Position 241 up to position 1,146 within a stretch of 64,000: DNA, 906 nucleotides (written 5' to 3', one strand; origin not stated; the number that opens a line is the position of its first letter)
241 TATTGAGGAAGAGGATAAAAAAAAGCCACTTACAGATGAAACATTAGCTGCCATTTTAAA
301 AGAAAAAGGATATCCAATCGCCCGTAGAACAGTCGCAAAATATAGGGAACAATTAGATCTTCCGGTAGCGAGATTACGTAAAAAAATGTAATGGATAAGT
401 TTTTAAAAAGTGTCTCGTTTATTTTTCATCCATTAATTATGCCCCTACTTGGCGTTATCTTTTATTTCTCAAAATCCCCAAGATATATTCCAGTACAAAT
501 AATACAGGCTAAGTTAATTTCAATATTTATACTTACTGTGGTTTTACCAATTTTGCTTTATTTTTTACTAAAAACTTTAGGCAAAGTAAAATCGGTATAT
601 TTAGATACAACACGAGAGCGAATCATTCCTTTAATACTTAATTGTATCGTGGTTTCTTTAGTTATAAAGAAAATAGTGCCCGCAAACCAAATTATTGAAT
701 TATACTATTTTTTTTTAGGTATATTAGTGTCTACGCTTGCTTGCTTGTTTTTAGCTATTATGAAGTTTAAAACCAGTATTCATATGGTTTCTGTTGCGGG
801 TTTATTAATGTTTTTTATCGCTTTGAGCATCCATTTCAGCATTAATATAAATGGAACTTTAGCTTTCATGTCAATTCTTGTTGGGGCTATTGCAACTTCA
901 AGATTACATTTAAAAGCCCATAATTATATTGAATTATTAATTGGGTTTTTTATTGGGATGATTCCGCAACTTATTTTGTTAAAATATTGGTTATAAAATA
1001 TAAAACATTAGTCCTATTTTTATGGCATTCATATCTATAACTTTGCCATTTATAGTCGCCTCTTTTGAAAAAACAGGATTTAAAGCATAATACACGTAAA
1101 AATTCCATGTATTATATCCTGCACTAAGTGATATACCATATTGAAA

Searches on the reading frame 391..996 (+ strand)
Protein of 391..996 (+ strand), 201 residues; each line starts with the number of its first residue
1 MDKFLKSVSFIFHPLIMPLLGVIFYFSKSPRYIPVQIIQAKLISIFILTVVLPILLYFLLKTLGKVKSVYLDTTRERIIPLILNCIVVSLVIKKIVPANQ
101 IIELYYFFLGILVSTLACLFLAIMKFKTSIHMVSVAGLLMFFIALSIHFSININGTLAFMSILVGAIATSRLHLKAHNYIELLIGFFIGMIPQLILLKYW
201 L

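Call 12: search_protein_families(library=pfam, proteins=[window:391-996:+])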
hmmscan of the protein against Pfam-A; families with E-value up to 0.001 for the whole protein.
window:391-996:+ (201 aa): 0 families

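Call 60: find_encoding_contigs(protein=window:391-996:+, flank=10000, max_places=3)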
Protein window:391-996:+ (201 aa): 23 contigs read that carry it; 3 places shown.
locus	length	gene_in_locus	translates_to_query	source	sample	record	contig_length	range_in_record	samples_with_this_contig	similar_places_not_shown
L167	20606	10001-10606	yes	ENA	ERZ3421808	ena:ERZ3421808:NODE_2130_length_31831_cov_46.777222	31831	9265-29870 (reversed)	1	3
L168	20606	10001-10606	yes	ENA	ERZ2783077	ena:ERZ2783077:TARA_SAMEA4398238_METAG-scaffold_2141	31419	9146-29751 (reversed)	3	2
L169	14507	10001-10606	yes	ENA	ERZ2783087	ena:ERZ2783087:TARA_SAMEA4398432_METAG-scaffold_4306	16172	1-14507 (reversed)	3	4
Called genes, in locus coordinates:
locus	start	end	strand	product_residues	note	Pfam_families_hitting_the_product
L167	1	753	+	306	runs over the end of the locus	PF00318:Ribosomal_S2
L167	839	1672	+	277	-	PF00889:EF_TS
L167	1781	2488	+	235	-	PF00696:AA_kinase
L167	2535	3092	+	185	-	PF01765:RRF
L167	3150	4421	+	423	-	PF18939:DUF5686 (weak)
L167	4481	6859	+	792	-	PF03176:MMPL, PF00873:ACR_tran, PF02460:Patched (faint), PF12349:Sterol-sensing, PF03176:MMPL, PF00873:ACR_tran (weak)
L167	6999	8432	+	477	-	PF01336:tRNA_anti-codon, PF00152:tRNA-synt_2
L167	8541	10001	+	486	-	PF00309:Sigma54_AID, PF04963:Sigma54_CBD, PF04552:Sigma54_DBD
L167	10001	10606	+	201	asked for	-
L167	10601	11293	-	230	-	PF13568:OMP_b-brl_2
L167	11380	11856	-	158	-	PF02472:ExbD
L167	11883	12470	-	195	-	PF02472:ExbD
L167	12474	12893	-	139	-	-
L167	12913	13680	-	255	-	PF01618:MotA_ExbB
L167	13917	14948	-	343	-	PF00710:Asparaginase, PF17763:Asparaginase_C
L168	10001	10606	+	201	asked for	-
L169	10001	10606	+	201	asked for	-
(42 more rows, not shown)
